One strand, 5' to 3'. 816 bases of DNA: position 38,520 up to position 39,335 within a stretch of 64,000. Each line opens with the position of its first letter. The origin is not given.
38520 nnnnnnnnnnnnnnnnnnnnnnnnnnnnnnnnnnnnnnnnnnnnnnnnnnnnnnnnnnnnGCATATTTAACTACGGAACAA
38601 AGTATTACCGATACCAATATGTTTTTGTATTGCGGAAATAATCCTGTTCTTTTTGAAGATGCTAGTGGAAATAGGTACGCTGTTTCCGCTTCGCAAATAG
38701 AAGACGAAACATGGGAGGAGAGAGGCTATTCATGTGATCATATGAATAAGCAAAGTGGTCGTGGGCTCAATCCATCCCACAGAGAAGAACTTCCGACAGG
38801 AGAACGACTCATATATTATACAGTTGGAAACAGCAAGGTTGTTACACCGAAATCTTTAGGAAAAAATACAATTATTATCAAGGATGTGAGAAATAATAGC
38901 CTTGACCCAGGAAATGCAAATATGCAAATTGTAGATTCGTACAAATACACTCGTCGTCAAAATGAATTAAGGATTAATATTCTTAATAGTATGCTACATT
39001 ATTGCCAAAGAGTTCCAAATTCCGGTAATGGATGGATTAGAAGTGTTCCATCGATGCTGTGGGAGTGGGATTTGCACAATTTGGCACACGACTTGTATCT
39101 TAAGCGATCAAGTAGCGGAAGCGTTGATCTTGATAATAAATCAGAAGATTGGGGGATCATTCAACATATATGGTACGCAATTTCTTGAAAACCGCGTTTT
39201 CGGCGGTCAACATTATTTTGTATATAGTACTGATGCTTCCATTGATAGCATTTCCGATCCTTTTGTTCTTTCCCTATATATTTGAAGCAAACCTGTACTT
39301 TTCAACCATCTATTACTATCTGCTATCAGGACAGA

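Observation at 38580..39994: Rhs C-terminal tip and its partner gene form an AT-rich swapped-in cassette; the tip is unassigned and the partner is a polytopic membrane protein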

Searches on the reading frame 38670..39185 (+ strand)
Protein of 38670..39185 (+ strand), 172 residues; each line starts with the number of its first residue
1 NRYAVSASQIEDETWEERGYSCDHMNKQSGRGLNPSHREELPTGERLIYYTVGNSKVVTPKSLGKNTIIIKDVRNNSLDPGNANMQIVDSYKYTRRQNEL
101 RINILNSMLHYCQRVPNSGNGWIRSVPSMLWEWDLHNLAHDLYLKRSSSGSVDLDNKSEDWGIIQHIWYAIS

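Call 6: search_protein_families(library=pfam, proteins=[window:38670-39185:+], max_evalue=0.1)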
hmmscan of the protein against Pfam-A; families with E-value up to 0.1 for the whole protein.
window:38670-39185:+ (172 aa): 0 families

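Call 7: search_protein_families(library=ncbifam, proteins=[window:38670-39185:+], max_evalue=0.1)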
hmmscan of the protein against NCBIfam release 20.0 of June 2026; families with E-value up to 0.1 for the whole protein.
window:38670-39185:+ (172 aa): 0 families

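Call 8: find_homologous_proteins(query=window:38670-39185:+, max_evalue=0.001)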
Query window:38670-39185:+: 6 candidates shared short words with the query, none scored E <= 0.001.

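Call 21: search_protein_representatives(protein=window:38670-39185:+)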
Query: 172 residues. Proteins with E-value up to 0.001 (for the whole library): 111; up to 1e-10: 1; up to 1e-30: 1. The best 111 are listed.
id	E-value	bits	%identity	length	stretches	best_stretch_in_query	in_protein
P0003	2.9e-111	385.5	100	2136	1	1-172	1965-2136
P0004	4.7e-10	55.9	40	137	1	53-161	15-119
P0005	1.2e-09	54.5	36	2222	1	54-170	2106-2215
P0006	5.4e-09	52.4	43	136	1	67-163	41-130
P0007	9.2e-09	51.7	39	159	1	64-164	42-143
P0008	3.4e-08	49.9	35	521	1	43-163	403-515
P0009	3.5e-08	49.8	37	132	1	39-169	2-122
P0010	5.7e-08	49.1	34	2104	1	62-171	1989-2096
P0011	6.7e-08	48.9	34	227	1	38-165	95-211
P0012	7.1e-08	48.8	38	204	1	61-161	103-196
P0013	8.1e-08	48.6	37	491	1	65-170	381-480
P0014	9.0e-08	48.5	32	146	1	41-164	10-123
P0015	9.6e-08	48.4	44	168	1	67-159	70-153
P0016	9.6e-08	48.4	42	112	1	71-163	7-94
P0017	1.4e-07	47.9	37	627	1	64-161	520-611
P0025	5.5e-07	45.9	37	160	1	66-165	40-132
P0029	1.1e-06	44.9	38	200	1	54-167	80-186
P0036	2.2e-06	44.0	45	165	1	65-160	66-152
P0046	4.7e-06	42.9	30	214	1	65-163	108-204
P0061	3.2e-05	40.2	37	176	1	65-169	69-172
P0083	2.4e-04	37.3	40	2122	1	62-160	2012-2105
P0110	7.7e-04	35.7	33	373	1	6-170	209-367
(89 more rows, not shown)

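Call 25: search_protein_families(library=pfam, alignment_id=A1, max_evalue=0.01)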
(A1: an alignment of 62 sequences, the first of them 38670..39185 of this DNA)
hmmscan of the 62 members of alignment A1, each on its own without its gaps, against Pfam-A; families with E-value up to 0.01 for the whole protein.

A. member 1, window:38670-39185:+ (172 aa): 0 families

B. families by the number of members that match (of 62 scanned): 8 families
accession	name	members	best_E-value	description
PF20280.3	CTD4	1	0.00014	C-terminal domain 4 of the ABC-three component (ABC-3C) systems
PF15494.11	SRCR_2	1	0.00026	Scavenger receptor cysteine-rich domain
PF16946.11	Porin_OmpG_1_2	1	0.0009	OMPG-porin 1 family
PF13280.12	WYL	1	0.0048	WYL domain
PF08812.16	YtxC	1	0.0053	YtxC-like family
PF14281.12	PDDEXK_4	1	0.0055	PD-(D/E)XK nuclease superfamily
PF20249.3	VasX_N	1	0.0065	VasX toxin N-terminal region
PF05928.16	Zea_mays_MuDR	1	0.0099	Zea mays MURB-like protein (MuDR)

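Call 26: search_solved_structures(query=A1, max_evalue=1)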
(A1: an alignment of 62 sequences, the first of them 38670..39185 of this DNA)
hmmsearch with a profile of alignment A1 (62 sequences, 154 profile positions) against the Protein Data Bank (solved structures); distinct sequences matched with E-value up to 1: 0.

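Call 28: find_homologous_proteins(query=A1, max_evalue=0.001)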
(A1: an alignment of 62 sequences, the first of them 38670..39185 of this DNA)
Query A1 (62 sequences) (172 aa, profile of the alignment): 14 proteins with E <= 0.001 among 2563 candidates.
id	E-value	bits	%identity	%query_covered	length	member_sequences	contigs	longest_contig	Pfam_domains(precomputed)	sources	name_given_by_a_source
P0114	2.8e-40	155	34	57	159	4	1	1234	-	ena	-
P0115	3.1e-40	155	33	63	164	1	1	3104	-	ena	-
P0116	2.5e-39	152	37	49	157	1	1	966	-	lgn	-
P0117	1.3e-38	150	31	73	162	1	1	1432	-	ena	-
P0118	2.4e-38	149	32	57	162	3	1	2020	-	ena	-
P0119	1.0e-37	147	30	59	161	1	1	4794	-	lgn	-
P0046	5.5e-37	145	31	58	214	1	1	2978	-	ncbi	-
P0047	1.5e-36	143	29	58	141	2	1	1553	-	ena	-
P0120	3.6e-36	142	34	63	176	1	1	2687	-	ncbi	-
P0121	1.3e-26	111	31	69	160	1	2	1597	-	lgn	-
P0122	1.9e-26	111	35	53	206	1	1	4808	-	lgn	-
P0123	2.1e-25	107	38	44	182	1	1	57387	-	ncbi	-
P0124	7.6e-11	60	41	19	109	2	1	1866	-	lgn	-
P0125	9.5e-9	53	25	19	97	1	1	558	-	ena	-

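Call 31: find_encoding_contigs(protein=P0123, flank=8000, max_places=3)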
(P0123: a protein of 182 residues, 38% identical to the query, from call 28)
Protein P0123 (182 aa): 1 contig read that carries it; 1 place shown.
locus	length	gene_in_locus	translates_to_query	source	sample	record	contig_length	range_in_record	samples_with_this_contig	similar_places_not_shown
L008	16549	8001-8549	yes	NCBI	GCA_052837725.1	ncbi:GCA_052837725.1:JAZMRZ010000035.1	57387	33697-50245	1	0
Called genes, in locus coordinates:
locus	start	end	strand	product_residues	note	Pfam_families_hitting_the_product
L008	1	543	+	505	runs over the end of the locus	PF01436:NHL (faint)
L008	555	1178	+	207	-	PF04893:Yip1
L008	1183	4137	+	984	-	PF18952:DUF5696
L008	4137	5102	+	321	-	-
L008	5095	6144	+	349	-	PF00528:BPD_transp_1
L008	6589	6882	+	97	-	-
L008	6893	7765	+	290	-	PF07833:Cu_amine_oxidN1, PF14300:DMP19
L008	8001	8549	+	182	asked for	-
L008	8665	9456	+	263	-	PF00497:SBP_bac_3, PF12974:Phosphonate-bd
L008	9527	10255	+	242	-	PF00528:BPD_transp_1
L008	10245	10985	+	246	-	PF00005:ABC_tran, PF02463:SMC_N (weak), PF09818:ABC_ATPase (faint), PF13304:AAA_21 (weak)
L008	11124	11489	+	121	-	PF14018:DUF4234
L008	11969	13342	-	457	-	PF07833:Cu_amine_oxidN1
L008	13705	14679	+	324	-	PF03990:DUF348 (weak), PF06725:3D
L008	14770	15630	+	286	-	PF00398:RrnaAD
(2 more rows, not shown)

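Call 36: find_encoding_contigs(protein=P0005, flank=6000, max_places=3)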
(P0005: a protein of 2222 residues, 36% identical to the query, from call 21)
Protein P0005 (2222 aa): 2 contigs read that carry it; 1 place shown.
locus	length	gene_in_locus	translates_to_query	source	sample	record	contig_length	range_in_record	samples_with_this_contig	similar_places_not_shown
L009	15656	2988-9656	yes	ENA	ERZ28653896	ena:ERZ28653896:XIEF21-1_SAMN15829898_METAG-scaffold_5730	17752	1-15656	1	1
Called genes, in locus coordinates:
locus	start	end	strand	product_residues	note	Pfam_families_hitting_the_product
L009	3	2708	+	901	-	?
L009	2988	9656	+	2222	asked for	PF25023:TEN_YD-shell (weak), PF05593:RHS_repeat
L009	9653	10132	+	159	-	-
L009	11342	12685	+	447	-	PF04055:Radical_SAM, PF13353:Fer4_12 (weak)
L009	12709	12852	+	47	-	-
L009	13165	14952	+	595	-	PF00005:ABC_tran, PF02463:SMC_N (faint), PF13304:AAA_21 (weak)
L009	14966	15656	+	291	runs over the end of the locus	-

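Call 37: find_encoding_contigs(protein=P0010, flank=6000, max_places=3)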
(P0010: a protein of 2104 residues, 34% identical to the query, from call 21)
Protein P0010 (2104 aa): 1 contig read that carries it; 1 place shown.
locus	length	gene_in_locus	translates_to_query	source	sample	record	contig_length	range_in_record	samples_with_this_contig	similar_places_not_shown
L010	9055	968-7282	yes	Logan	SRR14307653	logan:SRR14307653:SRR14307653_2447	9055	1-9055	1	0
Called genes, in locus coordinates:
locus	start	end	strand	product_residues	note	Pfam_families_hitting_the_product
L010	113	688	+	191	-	PF04647:AgrB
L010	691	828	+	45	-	-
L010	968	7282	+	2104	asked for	PF05593:RHS_repeat, PF02018:CBM_4_9 (weak), PF25023:TEN_YD-shell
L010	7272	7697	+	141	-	-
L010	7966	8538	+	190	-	-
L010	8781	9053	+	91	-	?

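Call 38: find_encoding_contigs(protein=P0083, flank=6000, max_places=3)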
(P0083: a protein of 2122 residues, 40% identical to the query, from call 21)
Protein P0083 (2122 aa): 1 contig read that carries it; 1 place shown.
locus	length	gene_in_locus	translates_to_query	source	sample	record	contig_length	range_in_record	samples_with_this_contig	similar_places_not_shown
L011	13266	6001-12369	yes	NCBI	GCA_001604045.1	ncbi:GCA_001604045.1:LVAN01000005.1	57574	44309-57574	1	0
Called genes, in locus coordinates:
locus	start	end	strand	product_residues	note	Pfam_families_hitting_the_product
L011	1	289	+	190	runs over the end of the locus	PF00156:Pribosyltran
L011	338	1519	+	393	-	PF02608:Bmp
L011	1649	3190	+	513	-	PF00005:ABC_tran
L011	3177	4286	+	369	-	PF02653:BPD_transp_2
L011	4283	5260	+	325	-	PF02653:BPD_transp_2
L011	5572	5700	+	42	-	-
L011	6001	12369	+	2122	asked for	PF05593:RHS_repeat (faint), PF24517:CBM96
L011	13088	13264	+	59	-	?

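Call 42: predict_structure(alignment_id=A2)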
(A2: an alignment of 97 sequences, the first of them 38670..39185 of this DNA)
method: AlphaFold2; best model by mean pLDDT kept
length: 172 residues; sequences in the alignment: 97
mean_pLDDT: 79.1   pTM: 0.73
mean pLDDT of the five models: 79.1, 78.7, 78.0, 77.1, 76.6
residues with pLDDT >= 90: 80; 70-90: 54; 50-70: 5; < 50: 33
segments of 3 or more residues with pLDDT < 50: 1-33
pLDDT, mean of each block of 10 residues (from residue 1): 36 40 43 68 85 75 88 86 94 95 96 86 94 95 94 93 77 73
secondary structure, 60 per line:
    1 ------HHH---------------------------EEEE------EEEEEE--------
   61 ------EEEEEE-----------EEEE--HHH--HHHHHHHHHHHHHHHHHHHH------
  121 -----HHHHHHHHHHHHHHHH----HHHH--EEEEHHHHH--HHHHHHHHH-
elements in order: E37-40 E47-52 E67-72 E84-87 H95-114 H126-141 H146-149 E152-155 H156-160 H163-171

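Call 46: fold_search(model_id=the predicted structure, library=pdb)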
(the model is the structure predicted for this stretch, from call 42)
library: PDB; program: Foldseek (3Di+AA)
matches with E <= 10: 43; with E <= 0.001: 0
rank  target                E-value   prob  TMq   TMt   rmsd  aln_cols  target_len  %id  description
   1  6z00_A                1.3e+00  0.06  0.16  0.17  14.6        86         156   13  Arabidopsis thaliana Naa50 in complex with bisubstrate analogue CoA-Ac-MVNAL (released 2020-12-30)
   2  2c1g                  1.7e+00  0.04  0.15  0.08   9.8        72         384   21  Structure of Streptococcus pneumoniae peptidoglycan deacetylase (SpPgdA) (released 2005-09-15)
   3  8zmx_A                2.7e+00  0.04  0.17  0.11   8.9        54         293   13  Crystal Structures of meso-diaminopimelate dehydrogenase from Bacillus thermozeamaize (released 2024-11-13)
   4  2qb6_A                2.9e+00  0.03  0.24  0.12  12.2       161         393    9  Saccharomyces cerevisiae cytosolic exopolyphosphatase, sulfate complex (released 2007-12-11)
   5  5xxu_H                3.1e+00  0.06  0.16  0.15   4.7        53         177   15  Small subunit of Toxoplasma gondii ribosome (released 2017-08-30)
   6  4ls9_A                3.1e+00  0.05  0.18  0.11   5.7        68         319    9  Structure of mycobacterial nrnA homolog reveals multifunctional nuclease activities (released 2014-07-16)
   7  2c1i                  3.5e+00  0.03  0.15  0.08   8.9        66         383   12  Structure of Streptococcus pneumoniae peptidoglycan deacetylase (SpPgdA) D 275 N Mutant. (released 2005-09-20)
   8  5k18_B                4.3e+00  0.02  0.16  0.15  13.4        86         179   13  The NatB Acetyltransferase Complex Bound To bisubstrate inhibitor (released 2017-04-19)
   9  8pf2_B                4.6e+00  0.01  0.09  0.09  13.2        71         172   13  Structure of the Histidine Kinase CheA ATP-Binding domain in complex with compound ODDHK16 (released 2024-06-26)
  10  3ctz                  4.9e+00  0.08  0.14  0.04   2.5        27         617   22  Structure of human cytosolic X-prolyl aminopeptidase (released 2008-05-27)
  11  3gr1_F                4.9e+00  0.04  0.11  0.10   3.3        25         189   16  Periplasmic domain of the T3SS inner membrane protein PrgH from S.typhimurium (fragment 170-392) (released 2009-05-19)
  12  1k23_A                4.9e+00  0.03  0.19  0.12   7.3        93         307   11  Inorganic Pyrophosphatase (Family II) from Bacillus subtilis (released 2001-10-31)
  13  4i5v_B                5.2e+00  0.01  0.11  0.07  15.6        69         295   10  Crystal structure of yeast Ap4A phosphorylase Apa2 in complex with Ap4A (released 2013-05-08)
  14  6mc1_B                5.6e+00  0.01  0.17  0.19  13.5       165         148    7  Structure of MAP kinase phosphatase 5 in complex with 3,3-dimethyl-1-((9-(methylthio)-5,6-dihydrothieno[3,4-h]quinazol (released 2020-08-19)
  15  6rbj_A                6.0e+00  0.03  0.14  0.08   4.0        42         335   10  Crystal structure of KDM3B in complex with 5-(1H-tetrazol-5-yl)quinolin-8-ol (released 2020-05-13)
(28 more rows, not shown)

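Call 56: find_related_loci(query=A4, collection=genome_contigs, flank=6000)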
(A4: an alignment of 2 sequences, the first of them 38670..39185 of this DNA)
Query A4 (172 aa) in genome_contigs; peptide patterns used: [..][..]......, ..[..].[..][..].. (x = any residue, [..] = any of these).
37 stretches matched a pattern, but none encodes a relative of the query by tblastn (E <= 1e-3).

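Call 58: find_encoding_contigs(protein=P0119, flank=5000, max_places=3)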
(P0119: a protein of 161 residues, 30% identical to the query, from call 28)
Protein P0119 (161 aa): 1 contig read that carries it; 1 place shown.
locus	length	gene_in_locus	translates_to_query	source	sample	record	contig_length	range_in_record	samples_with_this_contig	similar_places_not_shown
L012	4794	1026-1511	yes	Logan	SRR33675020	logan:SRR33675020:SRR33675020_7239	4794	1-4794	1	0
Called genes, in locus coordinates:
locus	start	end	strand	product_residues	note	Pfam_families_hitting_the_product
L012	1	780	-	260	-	?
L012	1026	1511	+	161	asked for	-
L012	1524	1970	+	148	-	PF00293:NUDIX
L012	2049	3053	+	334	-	PF01757:Acyl_transf_3, PF07786:HGSNAT_cat (faint)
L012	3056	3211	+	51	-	-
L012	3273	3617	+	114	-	-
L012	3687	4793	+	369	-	?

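Call 59: find_encoding_contigs(protein=P0122, flank=5000, max_places=3)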
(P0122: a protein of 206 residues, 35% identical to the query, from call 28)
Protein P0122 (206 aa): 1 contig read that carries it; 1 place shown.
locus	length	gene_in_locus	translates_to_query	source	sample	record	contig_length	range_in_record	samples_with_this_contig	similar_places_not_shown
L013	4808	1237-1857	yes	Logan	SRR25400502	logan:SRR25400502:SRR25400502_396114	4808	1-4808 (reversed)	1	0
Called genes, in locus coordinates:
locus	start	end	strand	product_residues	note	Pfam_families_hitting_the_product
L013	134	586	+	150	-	PF00293:NUDIX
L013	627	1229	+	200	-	PF04191:PEMT, PF04140:ICMT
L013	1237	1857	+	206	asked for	-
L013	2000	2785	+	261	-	PF00497:SBP_bac_3, PF12974:Phosphonate-bd (faint)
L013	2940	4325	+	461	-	PF00528:BPD_transp_1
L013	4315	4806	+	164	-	?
